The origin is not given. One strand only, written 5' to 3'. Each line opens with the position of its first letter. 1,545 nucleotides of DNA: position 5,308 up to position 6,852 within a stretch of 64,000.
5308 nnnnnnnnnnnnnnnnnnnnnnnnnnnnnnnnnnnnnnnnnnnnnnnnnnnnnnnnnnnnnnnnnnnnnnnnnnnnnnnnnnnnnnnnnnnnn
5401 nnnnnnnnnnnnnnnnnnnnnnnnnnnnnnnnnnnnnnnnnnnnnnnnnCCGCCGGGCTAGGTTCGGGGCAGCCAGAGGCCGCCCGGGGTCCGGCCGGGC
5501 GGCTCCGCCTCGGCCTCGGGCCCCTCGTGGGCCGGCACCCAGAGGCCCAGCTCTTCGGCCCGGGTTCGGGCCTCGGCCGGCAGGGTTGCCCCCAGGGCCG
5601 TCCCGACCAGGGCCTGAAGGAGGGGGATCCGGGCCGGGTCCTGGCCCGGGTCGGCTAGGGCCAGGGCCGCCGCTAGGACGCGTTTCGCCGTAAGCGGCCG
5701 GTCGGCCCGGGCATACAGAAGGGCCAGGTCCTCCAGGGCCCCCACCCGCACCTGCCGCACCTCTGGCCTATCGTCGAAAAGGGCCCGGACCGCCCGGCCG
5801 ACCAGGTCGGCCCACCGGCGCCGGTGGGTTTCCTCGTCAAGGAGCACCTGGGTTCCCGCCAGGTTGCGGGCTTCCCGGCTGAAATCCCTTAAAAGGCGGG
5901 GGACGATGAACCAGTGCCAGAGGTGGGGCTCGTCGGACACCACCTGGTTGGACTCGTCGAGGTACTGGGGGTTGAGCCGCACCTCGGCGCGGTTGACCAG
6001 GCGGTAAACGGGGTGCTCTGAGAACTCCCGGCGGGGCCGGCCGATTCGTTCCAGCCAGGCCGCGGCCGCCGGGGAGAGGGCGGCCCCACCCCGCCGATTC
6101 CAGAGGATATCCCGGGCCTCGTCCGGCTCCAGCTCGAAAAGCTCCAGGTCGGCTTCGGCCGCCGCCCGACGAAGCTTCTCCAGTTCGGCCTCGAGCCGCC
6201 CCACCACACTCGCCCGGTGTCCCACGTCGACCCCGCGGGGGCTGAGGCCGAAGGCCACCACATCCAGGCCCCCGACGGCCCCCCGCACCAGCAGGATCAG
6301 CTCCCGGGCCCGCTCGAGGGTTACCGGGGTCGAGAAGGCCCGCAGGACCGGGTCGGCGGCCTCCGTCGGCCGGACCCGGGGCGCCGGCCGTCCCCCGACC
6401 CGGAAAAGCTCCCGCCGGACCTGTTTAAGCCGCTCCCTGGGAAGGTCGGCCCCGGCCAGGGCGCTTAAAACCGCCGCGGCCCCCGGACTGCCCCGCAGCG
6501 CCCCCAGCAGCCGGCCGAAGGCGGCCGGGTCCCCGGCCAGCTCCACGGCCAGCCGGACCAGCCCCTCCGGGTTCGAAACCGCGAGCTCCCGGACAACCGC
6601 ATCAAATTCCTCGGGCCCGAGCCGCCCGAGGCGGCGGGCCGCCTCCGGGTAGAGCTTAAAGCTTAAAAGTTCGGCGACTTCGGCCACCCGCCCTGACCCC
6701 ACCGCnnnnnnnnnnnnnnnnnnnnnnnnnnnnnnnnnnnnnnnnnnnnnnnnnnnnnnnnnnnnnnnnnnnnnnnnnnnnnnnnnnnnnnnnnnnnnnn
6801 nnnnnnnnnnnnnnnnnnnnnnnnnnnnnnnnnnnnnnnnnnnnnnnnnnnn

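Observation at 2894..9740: Four-gene protein-glycosylation-like operon: GT39 - GT2 (DPM1-like) - hypothetical - GT39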

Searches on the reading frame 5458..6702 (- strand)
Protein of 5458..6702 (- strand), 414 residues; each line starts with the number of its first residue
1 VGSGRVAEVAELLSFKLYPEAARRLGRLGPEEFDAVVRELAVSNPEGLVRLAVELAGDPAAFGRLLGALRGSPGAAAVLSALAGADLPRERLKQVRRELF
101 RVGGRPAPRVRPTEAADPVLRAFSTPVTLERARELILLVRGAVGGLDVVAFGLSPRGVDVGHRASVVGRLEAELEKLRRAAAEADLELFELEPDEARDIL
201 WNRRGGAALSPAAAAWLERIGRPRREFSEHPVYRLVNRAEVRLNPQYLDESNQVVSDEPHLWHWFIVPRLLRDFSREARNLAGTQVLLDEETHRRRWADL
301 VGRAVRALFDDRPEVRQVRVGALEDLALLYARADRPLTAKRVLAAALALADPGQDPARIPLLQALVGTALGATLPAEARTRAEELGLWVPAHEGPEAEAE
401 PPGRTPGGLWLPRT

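Call 4: search_protein_families(library=pfam, proteins=[window:5458-6702:-], max_evalue=0.1)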
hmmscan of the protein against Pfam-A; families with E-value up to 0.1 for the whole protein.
window:5458-6702:- (414 aa): 0 families

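Call 5: search_protein_families(library=ncbifam, proteins=[window:5458-6702:-], max_evalue=0.1)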
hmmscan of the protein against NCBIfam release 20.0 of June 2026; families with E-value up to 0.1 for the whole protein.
window:5458-6702:- (414 aa): 0 families

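Call 9: find_homologous_proteins(query=window:5458-6702:-)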
Query window:5458-6702:- (414 aa): 7 proteins with E <= 0.001 among 8000 candidates.
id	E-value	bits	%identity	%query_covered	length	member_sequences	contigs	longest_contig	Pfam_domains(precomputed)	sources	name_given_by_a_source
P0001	8.4e-260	880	100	100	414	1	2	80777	-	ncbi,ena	-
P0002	8.9e-234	794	90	100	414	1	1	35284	-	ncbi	-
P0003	2.0e-213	727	84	100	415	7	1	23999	-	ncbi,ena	-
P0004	5.1e-197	673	79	99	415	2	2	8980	-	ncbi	-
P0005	3.7e-194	663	78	99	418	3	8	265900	-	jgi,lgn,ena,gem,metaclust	metaclust:\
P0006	1.0e-191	655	77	99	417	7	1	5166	-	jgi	jgi:hypothetical protein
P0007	3.0e-189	647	76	100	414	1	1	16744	-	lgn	-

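Call 10: find_encoding_contigs(protein=P0005, flank=10000, max_places=4)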
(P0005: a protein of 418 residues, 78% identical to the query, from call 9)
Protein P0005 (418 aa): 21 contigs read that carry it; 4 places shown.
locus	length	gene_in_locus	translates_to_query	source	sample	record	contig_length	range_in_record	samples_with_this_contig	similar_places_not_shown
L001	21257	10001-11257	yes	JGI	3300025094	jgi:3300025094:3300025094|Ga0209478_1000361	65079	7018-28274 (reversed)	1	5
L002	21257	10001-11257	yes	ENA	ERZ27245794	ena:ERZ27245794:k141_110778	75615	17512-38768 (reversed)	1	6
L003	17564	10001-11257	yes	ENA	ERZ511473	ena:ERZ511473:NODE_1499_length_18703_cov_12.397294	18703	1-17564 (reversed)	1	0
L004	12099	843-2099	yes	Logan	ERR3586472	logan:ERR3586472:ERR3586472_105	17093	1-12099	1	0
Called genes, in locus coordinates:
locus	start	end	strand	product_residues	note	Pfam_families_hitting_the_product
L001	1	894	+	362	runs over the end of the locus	PF02481:DNA_processg_A, PF18306:LDcluster4 (weak), PF17782:WHD_DprA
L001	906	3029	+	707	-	PF01751:Toprim, PF01131:Topoisom_bac, PF01396:Zn_ribbon_Top1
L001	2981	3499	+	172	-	PF01220:DHquinase_II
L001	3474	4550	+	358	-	PF01321:Creatinase_N, PF00557:Peptidase_M24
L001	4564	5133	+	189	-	PF08207:EFP_N, PF01132:EFP, PF09285:Elong-fact-P_C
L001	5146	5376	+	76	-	PF11146:DUF2905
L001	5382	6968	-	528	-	PF01019:G_glu_transpept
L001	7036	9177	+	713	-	PF13231:PMT_2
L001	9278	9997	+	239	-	PF00535:Glycos_transf_2, PF10111:Glyco_tranf_2_2 (weak), PF13641:Glyco_tranf_2_3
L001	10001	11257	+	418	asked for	-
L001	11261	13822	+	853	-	-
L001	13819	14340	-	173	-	-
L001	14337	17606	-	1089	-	PF12705:PDDEXK_1, PF13086:AAA_11, PF13191:AAA_16 (faint), PF13245:AAA_19, PF13604:AAA_30, PF13086:AAA_11, PF13538:UvrD_C_2 (faint), PF13087:AAA_12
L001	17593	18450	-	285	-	-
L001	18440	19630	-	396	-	PF01875:Memo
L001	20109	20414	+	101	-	PF03992:ABM (weak)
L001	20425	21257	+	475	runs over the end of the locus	PF01565:FAD_binding_4, PF08031:BBE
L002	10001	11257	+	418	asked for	-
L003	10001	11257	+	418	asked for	-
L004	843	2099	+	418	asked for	-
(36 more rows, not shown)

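Call 11: find_encoding_contigs(protein=P0001, flank=10000, max_places=3)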
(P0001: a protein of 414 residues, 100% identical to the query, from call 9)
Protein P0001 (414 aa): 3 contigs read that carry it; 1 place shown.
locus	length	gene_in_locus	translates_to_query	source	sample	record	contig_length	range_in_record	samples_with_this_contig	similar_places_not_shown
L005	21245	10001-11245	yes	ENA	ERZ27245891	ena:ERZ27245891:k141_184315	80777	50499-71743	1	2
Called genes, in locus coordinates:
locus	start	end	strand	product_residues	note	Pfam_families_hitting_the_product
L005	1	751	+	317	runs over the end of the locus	PF02481:DNA_processg_A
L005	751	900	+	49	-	PF17782:WHD_DprA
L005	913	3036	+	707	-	PF01751:Toprim, PF01131:Topoisom_bac, PF06677:Auto_anti-p27 (faint), PF01396:Zn_ribbon_Top1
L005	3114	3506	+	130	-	PF01220:DHquinase_II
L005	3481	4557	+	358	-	PF01321:Creatinase_N, PF00557:Peptidase_M24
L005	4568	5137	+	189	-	PF08207:EFP_N, PF01132:EFP, PF09285:Elong-fact-P_C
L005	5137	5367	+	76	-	PF11146:DUF2905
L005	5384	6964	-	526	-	PF01019:G_glu_transpept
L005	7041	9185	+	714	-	PF13231:PMT_2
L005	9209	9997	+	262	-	PF13641:Glyco_tranf_2_3, PF00535:Glycos_transf_2, PF10111:Glyco_tranf_2_2 (weak)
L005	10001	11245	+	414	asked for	-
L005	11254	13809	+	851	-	-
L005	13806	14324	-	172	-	-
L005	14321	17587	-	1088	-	PF12705:PDDEXK_1, PF00580:UvrD-helicase (faint), PF13086:AAA_11, PF13245:AAA_19, PF13604:AAA_30, PF13086:AAA_11, PF13538:UvrD_C_2 (faint), PF13087:AAA_12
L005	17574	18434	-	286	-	-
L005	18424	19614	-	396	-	PF01875:Memo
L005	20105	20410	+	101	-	PF03992:ABM (weak)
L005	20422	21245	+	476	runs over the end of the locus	PF01565:FAD_binding_4, PF08031:BBE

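Call 31: search_protein_representatives(alignment_id=A1)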
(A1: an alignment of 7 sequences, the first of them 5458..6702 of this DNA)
Query: 7 sequences, 416 profile positions. Proteins with E-value up to 0.001 (for the whole library): 73; up to 1e-10: 14; up to 1e-30: 2. The best 73 are listed.
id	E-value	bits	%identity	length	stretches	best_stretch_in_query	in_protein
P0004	2.7e-244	826.8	-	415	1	1-416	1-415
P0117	7.5e-33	130.3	-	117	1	1-88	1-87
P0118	1.4e-18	83.3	-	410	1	69-384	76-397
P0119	1.6e-17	79.8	-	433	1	7-376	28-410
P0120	6.5e-16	74.5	-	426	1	32-371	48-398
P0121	1.3e-14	70.2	-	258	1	231-365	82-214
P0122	1.5e-13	66.8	-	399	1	59-372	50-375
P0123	1.8e-13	66.5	-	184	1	225-389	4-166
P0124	8.2e-13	64.3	-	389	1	103-373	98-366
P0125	2.8e-12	62.6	-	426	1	25-364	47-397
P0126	1.0e-11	60.7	-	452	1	66-358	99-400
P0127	1.8e-11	59.9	-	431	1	65-362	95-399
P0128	2.2e-11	59.6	-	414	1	21-378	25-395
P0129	4.2e-11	58.7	-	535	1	66-377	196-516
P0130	1.5e-10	56.9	-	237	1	218-374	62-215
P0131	2.5e-10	56.1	-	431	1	56-370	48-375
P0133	2.6e-09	52.8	-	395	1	39-392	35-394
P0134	3.3e-09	52.4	-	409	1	51-354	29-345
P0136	1.3e-08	50.5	-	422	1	69-367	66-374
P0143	1.6e-07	46.9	-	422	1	12-379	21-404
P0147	4.4e-07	45.4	-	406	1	67-392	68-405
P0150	7.0e-07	44.8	-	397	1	71-353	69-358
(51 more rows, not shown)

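Call 32: search_protein_families(library=pfam, proteins=[P0118, P0119, P0120, P0122, P0124, P0125, P0126, P0127, P0128, P0129], max_evalue=0.1)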
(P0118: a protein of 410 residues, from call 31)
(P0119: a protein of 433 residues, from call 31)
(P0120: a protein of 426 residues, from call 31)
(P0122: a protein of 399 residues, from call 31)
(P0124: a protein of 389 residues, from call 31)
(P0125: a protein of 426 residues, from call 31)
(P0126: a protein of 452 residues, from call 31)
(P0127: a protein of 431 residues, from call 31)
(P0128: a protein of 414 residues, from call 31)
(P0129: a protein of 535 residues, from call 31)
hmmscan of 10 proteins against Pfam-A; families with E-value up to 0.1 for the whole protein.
P0118 (410 aa): 1 family
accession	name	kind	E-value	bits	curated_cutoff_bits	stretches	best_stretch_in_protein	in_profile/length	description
PF13646.12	HEAT_2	-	0.0014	19.3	27.7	1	71-107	51-87/88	HEAT repeats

P0119 (433 aa): 2 families
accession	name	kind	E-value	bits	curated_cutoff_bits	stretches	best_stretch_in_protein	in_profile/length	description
PF13646.12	HEAT_2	-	3.5e-11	43.7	27.7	1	43-126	3-87/88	HEAT repeats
PF14842.11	FliG_N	-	0.082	14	25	0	57-116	6-64/104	FliG N-terminal domain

P0120 (426 aa): 1 family
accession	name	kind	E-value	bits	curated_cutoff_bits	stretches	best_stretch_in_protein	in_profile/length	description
PF13646.12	HEAT_2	-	9.6e-06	26.2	27.7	1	51-120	18-87/88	HEAT repeats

P0122 (399 aa): 1 family
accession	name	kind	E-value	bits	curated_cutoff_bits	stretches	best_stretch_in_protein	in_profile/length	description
PF13646.12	HEAT_2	-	3.9e-05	24.3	27.7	1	19-93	14-87/88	HEAT repeats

P0124 (389 aa): 1 family
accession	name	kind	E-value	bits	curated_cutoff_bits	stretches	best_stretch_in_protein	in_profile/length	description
PF01321.24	Creatinase_N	-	1.3e-11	45.5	22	1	8-95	1-85/128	Creatinase/Prolidase N-terminal domain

P0125 (426 aa): 1 family
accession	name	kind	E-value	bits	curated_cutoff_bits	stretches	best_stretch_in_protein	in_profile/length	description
PF13646.12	HEAT_2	-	4.9e-05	24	27.7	1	42-126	2-87/88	HEAT repeats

P0126 (452 aa): 1 family
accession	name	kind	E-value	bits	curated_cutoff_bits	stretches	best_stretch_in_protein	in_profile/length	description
PF13646.12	HEAT_2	-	1.2e-09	38.7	27.7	1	48-132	2-87/88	HEAT repeats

P0127 (431 aa): 2 families
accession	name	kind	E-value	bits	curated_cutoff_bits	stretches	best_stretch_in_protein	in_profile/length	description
PF13646.12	HEAT_2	-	0.012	16.3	27.7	1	62-129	20-87/88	HEAT repeats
PF07719.23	TPR_2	-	0.087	13.4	27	0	363-390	6-33/34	Tetratricopeptide repeat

P0128 (414 aa): 1 family
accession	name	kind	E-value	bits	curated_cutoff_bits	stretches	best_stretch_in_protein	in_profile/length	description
PF13646.12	HEAT_2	-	0.027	15.2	27.7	1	52-108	31-87/88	HEAT repeats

P0129 (535 aa): 1 family
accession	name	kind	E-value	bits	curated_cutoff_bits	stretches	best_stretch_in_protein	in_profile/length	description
PF13646.12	HEAT_2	-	0.00046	20.9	27.7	1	149-229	4-87/88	HEAT repeats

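Call 35: find_homologous_proteins(query=A3, max_evalue=0.00001)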
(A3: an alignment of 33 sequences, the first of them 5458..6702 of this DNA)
Query A3 (33 sequences) (414 aa, profile of the alignment): 9 proteins with E <= 0.00001 among 8000 candidates.
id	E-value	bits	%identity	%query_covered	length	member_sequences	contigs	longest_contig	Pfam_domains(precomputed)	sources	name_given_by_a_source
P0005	7.0e-96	340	78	99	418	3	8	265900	-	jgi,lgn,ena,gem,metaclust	metaclust:\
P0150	1.5e-95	339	-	-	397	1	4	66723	-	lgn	-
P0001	3.9e-95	337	100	100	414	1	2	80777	-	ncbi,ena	-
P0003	4.9e-95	337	84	100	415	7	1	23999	-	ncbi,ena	-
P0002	7.7e-95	336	90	100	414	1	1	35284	-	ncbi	-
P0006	1.9e-94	335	77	99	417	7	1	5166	-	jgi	jgi:hypothetical protein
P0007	9.5e-93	329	76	100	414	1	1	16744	-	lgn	-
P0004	1.4e-91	326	79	99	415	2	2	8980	-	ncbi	-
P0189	1.4e-6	46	40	17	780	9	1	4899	PF12717.14,PF00514.30,PF12755.14,PF02985.29,PF03130.23,PF20168.5,PF13513.13,PF13646.13,PF23227.2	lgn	-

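Call 38: find_encoding_contigs(protein=P0150, flank=8000, max_places=3)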
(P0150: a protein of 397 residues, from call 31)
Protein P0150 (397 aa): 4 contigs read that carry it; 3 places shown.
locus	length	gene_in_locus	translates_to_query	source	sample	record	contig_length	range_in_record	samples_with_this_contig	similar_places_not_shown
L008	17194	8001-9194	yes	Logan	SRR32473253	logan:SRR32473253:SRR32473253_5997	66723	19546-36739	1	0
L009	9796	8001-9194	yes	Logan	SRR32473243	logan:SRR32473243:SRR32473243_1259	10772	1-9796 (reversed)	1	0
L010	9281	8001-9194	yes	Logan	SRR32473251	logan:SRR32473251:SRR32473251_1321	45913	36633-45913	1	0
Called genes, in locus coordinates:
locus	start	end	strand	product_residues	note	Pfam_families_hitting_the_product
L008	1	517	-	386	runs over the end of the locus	PF01966:HD, PF13286:HD_assoc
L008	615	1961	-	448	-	PF03721:UDPG_MGDP_dh_N, PF00984:UDPG_MGDP_dh, PF03720:UDPG_MGDP_dh_C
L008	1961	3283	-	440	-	PF00501:AMP-binding, PF14535:AMP-binding_C_2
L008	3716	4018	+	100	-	-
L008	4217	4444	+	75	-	-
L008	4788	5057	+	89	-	-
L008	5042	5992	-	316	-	PF03186:CobD_Cbib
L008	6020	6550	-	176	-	PF02572:CobA_CobO_BtuR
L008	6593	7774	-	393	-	PF04055:Radical_SAM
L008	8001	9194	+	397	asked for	-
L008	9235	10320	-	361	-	PF03739:LptF_LptG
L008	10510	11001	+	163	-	PF13237:Fer4_10 (weak), PF13247:Fer4_11, PF12838:Fer4_7 (weak), PF13187:Fer4_9 (weak), PF25160:LdpA_Fe-S-bd (weak), PF12797:Fer4_2 (weak), PF12837:Fer4_6 (weak), PF00037:Fer4 (weak), +3 more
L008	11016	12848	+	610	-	PF02730:AFOR_N, PF01314:AFOR_C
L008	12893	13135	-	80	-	-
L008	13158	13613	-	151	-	PF00293:NUDIX, PF14815:NUDIX_4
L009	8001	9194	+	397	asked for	-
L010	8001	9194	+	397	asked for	-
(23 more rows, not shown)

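Call 43: find_encoding_contigs(protein=P0118, flank=8000, max_places=2)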
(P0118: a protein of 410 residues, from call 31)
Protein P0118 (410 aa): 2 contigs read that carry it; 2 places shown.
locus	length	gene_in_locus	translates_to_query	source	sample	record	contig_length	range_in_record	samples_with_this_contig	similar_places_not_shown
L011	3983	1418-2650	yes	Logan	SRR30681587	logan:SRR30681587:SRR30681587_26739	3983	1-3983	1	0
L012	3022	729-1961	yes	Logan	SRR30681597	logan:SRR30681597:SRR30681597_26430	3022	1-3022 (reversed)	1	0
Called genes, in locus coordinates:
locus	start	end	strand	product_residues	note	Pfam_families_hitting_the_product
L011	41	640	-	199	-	PF00440:TetR_N, PF16925:TetR_C_13, PF21993:TetR_C_13_2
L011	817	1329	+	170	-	PF02674:Colicin_V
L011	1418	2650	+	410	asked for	-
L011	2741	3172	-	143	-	-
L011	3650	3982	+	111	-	?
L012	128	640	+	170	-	PF02674:Colicin_V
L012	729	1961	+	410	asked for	-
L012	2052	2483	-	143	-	-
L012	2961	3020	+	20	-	?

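Call 44: find_encoding_contigs(protein=P0128, flank=8000, max_places=2)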
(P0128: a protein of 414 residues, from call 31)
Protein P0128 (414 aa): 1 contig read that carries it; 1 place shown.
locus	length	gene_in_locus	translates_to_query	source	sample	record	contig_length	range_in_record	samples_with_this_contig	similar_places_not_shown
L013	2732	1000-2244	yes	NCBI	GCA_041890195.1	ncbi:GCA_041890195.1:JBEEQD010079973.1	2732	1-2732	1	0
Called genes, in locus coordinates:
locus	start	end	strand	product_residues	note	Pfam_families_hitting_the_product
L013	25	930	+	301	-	PF04055:Radical_SAM (weak)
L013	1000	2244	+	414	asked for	-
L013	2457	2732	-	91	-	?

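Call 45: find_encoding_contigs(protein=P0119, flank=8000, max_places=2)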
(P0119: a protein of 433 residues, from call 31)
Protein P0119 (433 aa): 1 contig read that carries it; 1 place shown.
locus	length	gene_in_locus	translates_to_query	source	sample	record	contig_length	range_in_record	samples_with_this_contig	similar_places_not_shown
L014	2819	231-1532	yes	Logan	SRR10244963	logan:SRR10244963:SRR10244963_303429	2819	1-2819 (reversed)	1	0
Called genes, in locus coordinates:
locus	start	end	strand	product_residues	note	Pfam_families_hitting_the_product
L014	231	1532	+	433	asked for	PF13646:HEAT_2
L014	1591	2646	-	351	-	PF01794:Ferric_reduct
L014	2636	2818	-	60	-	?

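Call 46: find_encoding_contigs(protein=P0122, flank=8000, max_places=2)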
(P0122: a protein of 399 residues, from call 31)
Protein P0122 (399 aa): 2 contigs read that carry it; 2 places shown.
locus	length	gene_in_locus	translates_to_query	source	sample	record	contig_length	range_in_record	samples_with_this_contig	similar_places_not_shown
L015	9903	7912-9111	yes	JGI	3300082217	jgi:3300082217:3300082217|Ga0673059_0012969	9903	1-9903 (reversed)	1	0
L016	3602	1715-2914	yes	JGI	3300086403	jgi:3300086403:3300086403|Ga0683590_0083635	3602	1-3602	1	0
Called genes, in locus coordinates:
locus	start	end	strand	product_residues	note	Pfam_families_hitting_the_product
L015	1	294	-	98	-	?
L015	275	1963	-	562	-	PF00496:SBP_bac_5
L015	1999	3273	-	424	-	PF00082:Peptidase_S8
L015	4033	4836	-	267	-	PF01144:CoA_trans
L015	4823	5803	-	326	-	PF01144:CoA_trans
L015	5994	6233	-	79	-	-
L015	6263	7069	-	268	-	PF13490:zf-HC2 (faint)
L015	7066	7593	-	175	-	PF08281:Sigma70_r4_2 (weak)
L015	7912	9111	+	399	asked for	-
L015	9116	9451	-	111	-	-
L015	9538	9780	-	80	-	-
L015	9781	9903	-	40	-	?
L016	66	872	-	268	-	PF13490:zf-HC2 (faint)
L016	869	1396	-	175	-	PF08281:Sigma70_r4_2 (weak)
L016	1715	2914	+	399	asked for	-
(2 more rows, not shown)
